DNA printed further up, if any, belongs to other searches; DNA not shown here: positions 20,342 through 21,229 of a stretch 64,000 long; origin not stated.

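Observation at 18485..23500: Orphan T6SS spike and regulatory module without core genes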

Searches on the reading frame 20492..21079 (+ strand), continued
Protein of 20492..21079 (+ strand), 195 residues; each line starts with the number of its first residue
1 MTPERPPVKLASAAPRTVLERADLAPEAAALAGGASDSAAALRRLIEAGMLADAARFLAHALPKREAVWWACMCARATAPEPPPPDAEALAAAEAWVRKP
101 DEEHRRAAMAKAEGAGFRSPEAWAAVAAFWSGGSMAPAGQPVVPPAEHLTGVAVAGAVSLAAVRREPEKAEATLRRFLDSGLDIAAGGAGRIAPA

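Call 37: find_encoding_contigs(protein=P0121, flank=10000, max_places=10)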
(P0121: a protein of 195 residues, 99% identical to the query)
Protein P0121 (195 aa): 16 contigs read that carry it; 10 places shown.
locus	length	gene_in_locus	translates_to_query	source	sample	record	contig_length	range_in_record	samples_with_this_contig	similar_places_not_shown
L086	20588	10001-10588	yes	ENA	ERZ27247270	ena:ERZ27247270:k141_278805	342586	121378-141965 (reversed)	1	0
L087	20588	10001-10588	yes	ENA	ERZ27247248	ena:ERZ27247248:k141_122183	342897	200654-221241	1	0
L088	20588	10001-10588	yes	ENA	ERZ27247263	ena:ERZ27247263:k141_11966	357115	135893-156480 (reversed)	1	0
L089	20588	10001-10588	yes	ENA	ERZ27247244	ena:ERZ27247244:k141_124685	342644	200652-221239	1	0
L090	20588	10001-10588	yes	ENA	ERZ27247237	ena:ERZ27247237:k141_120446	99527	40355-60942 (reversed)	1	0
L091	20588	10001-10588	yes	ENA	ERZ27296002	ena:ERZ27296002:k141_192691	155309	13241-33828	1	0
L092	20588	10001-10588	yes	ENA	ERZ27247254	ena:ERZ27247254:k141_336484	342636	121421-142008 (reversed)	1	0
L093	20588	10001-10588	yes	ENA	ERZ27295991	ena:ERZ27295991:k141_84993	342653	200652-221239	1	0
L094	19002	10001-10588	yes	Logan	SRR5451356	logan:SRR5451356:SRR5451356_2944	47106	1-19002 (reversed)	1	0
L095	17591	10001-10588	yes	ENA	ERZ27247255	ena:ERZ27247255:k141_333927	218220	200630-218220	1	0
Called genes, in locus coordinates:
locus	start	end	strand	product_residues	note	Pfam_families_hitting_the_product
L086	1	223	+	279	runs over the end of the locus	PF00132:Hexapep (weak), PF25084:LbH_EIF2B (faint), PF25087:GMPPB_C (faint), PF00132:Hexapep, PF13720:Acetyltransf_11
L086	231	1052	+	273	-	PF17930:LpxI_N, PF06230:LpxI_C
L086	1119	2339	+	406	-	PF07992:Pyr_redox_2 (faint), PF00890:FAD_binding_2, PF01266:DAO, PF13450:NAD_binding_8 (weak)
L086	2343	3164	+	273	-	PF00702:Hydrolase, PF13419:HAD_2 (weak)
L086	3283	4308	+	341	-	PF01547:SBP_bac_1, PF13531:SBP_bac_11, PF13416:SBP_bac_8, PF13343:SBP_bac_6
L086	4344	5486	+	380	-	PF00005:ABC_tran, PF09818:ABC_ATPase (faint), PF13304:AAA_21 (faint), PF08402:TOBE_2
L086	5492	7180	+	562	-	PF00528:BPD_transp_1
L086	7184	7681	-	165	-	-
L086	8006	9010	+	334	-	PF05954:Phage_GPD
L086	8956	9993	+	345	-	PF04717:Phage_base_V, PF22178:Gp5_trimer_C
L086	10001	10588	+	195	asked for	PF22011:DUF6931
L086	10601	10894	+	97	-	PF05488:PAAR_motif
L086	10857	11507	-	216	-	-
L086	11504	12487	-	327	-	PF00069:Pkinase (weak)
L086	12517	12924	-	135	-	PF00069:Pkinase, PF07714:PK_Tyr_Ser-Thr, PF01636:APH (faint)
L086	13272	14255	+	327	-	PF13433:Peripla_BP_5 (weak), PF13458:Peripla_BP_6, PF01094:ANF_receptor, PF13433:Peripla_BP_5 (weak)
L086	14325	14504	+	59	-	-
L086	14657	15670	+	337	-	PF02653:BPD_transp_2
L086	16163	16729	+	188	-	PF02653:BPD_transp_2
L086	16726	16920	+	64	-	PF00005:ABC_tran (weak)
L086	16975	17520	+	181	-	PF00005:ABC_tran, PF13304:AAA_21 (weak), PF12399:BCA_ABC_TP_C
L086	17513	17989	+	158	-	PF00005:ABC_tran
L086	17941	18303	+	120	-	-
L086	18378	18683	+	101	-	PF06792:UPF0261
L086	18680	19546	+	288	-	PF06792:UPF0261, PF23189:UPF0261_C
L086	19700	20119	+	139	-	PF09370:PEP_hydrolase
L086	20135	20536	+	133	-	PF09370:PEP_hydrolase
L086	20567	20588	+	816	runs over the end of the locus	-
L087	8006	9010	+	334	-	PF05954:Phage_GPD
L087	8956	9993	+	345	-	PF04717:Phage_base_V, PF22178:Gp5_trimer_C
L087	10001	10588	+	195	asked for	PF22011:DUF6931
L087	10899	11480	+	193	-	PF16697:Yop-YscD_cpl, PF00498:FHA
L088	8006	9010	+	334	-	PF05954:Phage_GPD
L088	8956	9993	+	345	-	PF04717:Phage_base_V, PF22178:Gp5_trimer_C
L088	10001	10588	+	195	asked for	PF22011:DUF6931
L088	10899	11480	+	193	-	PF16697:Yop-YscD_cpl (weak), PF00498:FHA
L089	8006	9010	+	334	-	PF05954:Phage_GPD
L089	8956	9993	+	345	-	PF04717:Phage_base_V, PF22178:Gp5_trimer_C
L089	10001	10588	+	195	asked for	PF22011:DUF6931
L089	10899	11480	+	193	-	PF16697:Yop-YscD_cpl, PF00498:FHA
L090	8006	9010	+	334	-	PF05954:Phage_GPD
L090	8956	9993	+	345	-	PF04717:Phage_base_V, PF22178:Gp5_trimer_C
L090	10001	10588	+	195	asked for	PF22011:DUF6931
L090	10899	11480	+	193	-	PF16697:Yop-YscD_cpl (weak), PF00498:FHA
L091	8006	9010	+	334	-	PF05954:Phage_GPD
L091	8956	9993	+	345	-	PF04717:Phage_base_V, PF22178:Gp5_trimer_C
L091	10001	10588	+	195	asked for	PF22011:DUF6931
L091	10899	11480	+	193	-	PF16697:Yop-YscD_cpl (weak), PF00498:FHA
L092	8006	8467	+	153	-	PF05954:Phage_GPD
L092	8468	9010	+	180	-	PF05954:Phage_GPD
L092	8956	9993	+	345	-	PF04717:Phage_base_V, PF22178:Gp5_trimer_C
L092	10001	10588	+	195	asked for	PF22011:DUF6931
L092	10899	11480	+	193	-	PF16697:Yop-YscD_cpl, PF00498:FHA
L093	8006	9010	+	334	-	PF05954:Phage_GPD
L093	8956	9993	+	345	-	PF04717:Phage_base_V, PF22178:Gp5_trimer_C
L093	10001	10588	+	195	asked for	PF22011:DUF6931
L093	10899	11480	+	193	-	PF16697:Yop-YscD_cpl (weak), PF00498:FHA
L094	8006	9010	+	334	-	PF05954:Phage_GPD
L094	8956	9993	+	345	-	PF04717:Phage_base_V, PF22178:Gp5_trimer_C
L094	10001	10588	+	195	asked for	PF22011:DUF6931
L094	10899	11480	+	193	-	PF16697:Yop-YscD_cpl (weak), PF00498:FHA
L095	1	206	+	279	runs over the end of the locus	PF00132:Hexapep (weak), PF25084:LbH_EIF2B (faint), PF25087:GMPPB_C (faint), PF00132:Hexapep, PF13720:Acetyltransf_11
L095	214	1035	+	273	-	PF17930:LpxI_N, PF06230:LpxI_C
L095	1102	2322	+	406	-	PF07992:Pyr_redox_2 (faint), PF00890:FAD_binding_2, PF01266:DAO, PF13450:NAD_binding_8 (weak)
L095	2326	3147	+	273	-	PF00702:Hydrolase, PF13419:HAD_2 (weak)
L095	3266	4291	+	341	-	PF01547:SBP_bac_1, PF13531:SBP_bac_11, PF13416:SBP_bac_8, PF13343:SBP_bac_6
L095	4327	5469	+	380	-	PF00005:ABC_tran, PF09818:ABC_ATPase (faint), PF13304:AAA_21 (faint), PF08402:TOBE_2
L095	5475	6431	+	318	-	PF00528:BPD_transp_1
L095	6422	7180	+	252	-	PF00528:BPD_transp_1 (weak)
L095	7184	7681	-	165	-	-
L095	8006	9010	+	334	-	PF05954:Phage_GPD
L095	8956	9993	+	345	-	PF04717:Phage_base_V, PF22178:Gp5_trimer_C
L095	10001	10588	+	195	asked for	PF22011:DUF6931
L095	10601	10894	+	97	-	PF05488:PAAR_motif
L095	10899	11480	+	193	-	PF16697:Yop-YscD_cpl, PF00498:FHA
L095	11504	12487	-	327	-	PF00069:Pkinase (weak)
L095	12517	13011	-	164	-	PF00069:Pkinase, PF01636:APH (faint), PF07714:PK_Tyr_Ser-Thr, PF03109:ABC1 (weak)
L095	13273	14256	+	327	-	PF13433:Peripla_BP_5 (weak), PF13458:Peripla_BP_6, PF01094:ANF_receptor (faint)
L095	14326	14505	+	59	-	-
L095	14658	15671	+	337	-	PF02653:BPD_transp_2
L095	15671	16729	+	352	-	PF02653:BPD_transp_2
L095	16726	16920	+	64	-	PF00005:ABC_tran (weak)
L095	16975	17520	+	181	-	PF00005:ABC_tran, PF13304:AAA_21 (weak), PF12399:BCA_ABC_TP_C (weak)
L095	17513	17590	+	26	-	?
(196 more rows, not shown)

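Call 47: find_encoding_contigs(protein=P0122, flank=10000, max_places=2)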
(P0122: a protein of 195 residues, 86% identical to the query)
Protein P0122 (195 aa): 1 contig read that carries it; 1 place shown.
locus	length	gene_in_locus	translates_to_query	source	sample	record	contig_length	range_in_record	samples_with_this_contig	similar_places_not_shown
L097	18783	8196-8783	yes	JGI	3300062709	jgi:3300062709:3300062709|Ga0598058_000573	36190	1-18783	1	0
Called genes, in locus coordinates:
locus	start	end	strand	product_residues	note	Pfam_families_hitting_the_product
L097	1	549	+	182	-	?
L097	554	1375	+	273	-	PF00702:Hydrolase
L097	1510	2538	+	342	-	PF01547:SBP_bac_1, PF13531:SBP_bac_11, PF13416:SBP_bac_8, PF13343:SBP_bac_6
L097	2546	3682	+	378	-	PF00005:ABC_tran, PF09818:ABC_ATPase (faint), PF13304:AAA_21 (weak), PF08402:TOBE_2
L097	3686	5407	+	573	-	PF00528:BPD_transp_1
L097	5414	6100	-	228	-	-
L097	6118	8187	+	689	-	PF05954:Phage_GPD, PF04717:Phage_base_V, PF22178:Gp5_trimer_C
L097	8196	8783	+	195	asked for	PF22011:DUF6931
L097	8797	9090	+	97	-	PF05488:PAAR_motif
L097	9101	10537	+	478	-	PF16697:Yop-YscD_cpl (weak), PF00498:FHA, PF20232:T6SS_FHA_C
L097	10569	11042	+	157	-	PF12790:T6SS-SciN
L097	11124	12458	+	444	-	PF05936:T6SS_VasE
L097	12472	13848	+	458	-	PF09850:DotU, PF00691:OmpA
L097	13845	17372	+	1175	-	PF14331:IcmF-related_N, PF06761:IcmF-related, PF06744:IcmF_C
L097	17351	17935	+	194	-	PF09867:TagF_N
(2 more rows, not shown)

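Call 49: predict_structure(alignment_id=A1)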
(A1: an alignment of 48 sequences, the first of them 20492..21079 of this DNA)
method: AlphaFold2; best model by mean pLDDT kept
length: 195 residues; sequences in the alignment: 48
mean_pLDDT: 95.5   pTM: 0.92
mean pLDDT of the five models: 95.5, 95.4, 94.9, 94.6, 94.5
residues with pLDDT >= 90: 181; 70-90: 11; 50-70: 3; < 50: 0
segments of 3 or more residues with pLDDT < 50: none
pLDDT, mean of each block of 10 residues (from residue 1): 81 94 97 97 98 99 98 95 97 98 97 98 98 91 95 98 96 98 97 83
secondary structure, 60 per line:
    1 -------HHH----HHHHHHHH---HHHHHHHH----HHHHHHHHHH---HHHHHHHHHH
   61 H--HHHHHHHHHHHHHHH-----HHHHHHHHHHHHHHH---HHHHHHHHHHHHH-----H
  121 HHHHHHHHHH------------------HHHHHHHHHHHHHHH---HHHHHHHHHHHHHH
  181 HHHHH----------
elements in order: H15-22 H26-33 H38-47 H51-61 H64-78 H84-98 H102-114 H120-130 H149-163 H167-185

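Call 51: fold_search(model_id=the predicted structure, library=pdb)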
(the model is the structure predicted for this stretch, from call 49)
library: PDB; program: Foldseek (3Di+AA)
matches with E <= 10: 182; with E <= 0.001: 0
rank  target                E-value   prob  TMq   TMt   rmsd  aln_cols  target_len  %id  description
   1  5q11_A                4.9e-01  0.08  0.17  0.16  20.0       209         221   12  Ligand binding to FARNESOID-X-RECEPTOR (released 2017-07-05)
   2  1osh                  9.5e-01  0.07  0.20  0.19  17.7       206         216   13  A Chemical, Genetic, and Structural Analysis of the nuclear bile acid receptor FXR (released 2003-09-23)
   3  6w2v_B                1.2e+00  0.06  0.19  0.18  17.3       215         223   18  Junction 23, DHR14-DHR18 (released 2020-04-15)
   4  4igg_A                1.4e+00  0.02  0.13  0.06  19.2       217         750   12  Full-length human alpha-catenin crystal structure (released 2012-12-26)
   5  5q0r_A                1.4e+00  0.06  0.18  0.16  19.6       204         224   12  Ligand binding to FARNESOID-X-RECEPTOR (released 2017-07-05)
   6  3okh_A                1.4e+00  0.04  0.15  0.14  20.2       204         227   13  Crystal structure of human FXR in complex with 2-(4-chlorophenyl)-1-[(1S)-1-cyclohexyl-2-(cyclohexylamino)-2-oxoethyl] (released 2010-12-29)
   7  5yxl_A                1.7e+00  0.05  0.18  0.16  19.2       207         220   14  A ligand M binding to FXR (released 2019-03-13)
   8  7prv_B                1.8e+00  0.05  0.19  0.14  19.5       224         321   13  The glucocorticoid receptor in complex with fluticasone furoate, a PGC1a coactivator fragment and sgk 23bp (released 2023-02-08)
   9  7bju_D                1.8e+00  0.04  0.18  0.16  18.7       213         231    8  Crystal structure of the ligand-binding domains of the heterodimer EcR/USP bound to the synthetic agonist BYI08346 (released 2021-04-07)
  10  2bl2_A                1.8e+00  0.03  0.14  0.16  17.0       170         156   15  The membrane rotor of the V-type ATPase from Enterococcus hirae (released 2005-04-05)
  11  5avi_C                2.0e+00  0.04  0.19  0.17  19.9       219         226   11  Crystal structure of LXRalpha in complex with tert-butyl benzoate analog, compound 4 (released 2015-08-26)
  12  3l1b                  2.3e+00  0.04  0.20  0.18  18.2       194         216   13  Complex Structure of FXR Ligand-binding domain with a tetrahydroazepinoindole compound (released 2010-03-02)
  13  5q0i_A                2.3e+00  0.03  0.17  0.15  19.9       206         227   12  Ligand binding to FARNESOID-X-RECEPTOR (released 2017-07-05)
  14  4qe8_B                2.4e+00  0.04  0.17  0.15  20.0       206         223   13  FXR with DM175 and NCoA-2 peptide (released 2015-08-12)
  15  6cnz_C                2.4e+00  0.03  0.15  0.17  15.9       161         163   16  Crystal Structure of Chorismate Mutase from Burkholderia thailandensis (released 2018-03-21)
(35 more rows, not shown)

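Call 59: search_solved_structures(query=A1, max_evalue=10, show_alignments=2)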
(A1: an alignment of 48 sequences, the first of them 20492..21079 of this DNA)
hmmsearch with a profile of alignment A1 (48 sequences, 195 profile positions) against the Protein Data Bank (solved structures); distinct sequences matched with E-value up to 10: 2.
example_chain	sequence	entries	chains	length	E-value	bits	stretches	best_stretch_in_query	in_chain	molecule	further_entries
4d49_A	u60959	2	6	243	0.028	17.3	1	10-111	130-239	ARMADILLO REPEAT PROTEIN ARM00027 | YIII(Dq.V1)4CPAF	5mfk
8wi7_b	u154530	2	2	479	1.2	12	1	90-136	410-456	30S ribosomal protein bS1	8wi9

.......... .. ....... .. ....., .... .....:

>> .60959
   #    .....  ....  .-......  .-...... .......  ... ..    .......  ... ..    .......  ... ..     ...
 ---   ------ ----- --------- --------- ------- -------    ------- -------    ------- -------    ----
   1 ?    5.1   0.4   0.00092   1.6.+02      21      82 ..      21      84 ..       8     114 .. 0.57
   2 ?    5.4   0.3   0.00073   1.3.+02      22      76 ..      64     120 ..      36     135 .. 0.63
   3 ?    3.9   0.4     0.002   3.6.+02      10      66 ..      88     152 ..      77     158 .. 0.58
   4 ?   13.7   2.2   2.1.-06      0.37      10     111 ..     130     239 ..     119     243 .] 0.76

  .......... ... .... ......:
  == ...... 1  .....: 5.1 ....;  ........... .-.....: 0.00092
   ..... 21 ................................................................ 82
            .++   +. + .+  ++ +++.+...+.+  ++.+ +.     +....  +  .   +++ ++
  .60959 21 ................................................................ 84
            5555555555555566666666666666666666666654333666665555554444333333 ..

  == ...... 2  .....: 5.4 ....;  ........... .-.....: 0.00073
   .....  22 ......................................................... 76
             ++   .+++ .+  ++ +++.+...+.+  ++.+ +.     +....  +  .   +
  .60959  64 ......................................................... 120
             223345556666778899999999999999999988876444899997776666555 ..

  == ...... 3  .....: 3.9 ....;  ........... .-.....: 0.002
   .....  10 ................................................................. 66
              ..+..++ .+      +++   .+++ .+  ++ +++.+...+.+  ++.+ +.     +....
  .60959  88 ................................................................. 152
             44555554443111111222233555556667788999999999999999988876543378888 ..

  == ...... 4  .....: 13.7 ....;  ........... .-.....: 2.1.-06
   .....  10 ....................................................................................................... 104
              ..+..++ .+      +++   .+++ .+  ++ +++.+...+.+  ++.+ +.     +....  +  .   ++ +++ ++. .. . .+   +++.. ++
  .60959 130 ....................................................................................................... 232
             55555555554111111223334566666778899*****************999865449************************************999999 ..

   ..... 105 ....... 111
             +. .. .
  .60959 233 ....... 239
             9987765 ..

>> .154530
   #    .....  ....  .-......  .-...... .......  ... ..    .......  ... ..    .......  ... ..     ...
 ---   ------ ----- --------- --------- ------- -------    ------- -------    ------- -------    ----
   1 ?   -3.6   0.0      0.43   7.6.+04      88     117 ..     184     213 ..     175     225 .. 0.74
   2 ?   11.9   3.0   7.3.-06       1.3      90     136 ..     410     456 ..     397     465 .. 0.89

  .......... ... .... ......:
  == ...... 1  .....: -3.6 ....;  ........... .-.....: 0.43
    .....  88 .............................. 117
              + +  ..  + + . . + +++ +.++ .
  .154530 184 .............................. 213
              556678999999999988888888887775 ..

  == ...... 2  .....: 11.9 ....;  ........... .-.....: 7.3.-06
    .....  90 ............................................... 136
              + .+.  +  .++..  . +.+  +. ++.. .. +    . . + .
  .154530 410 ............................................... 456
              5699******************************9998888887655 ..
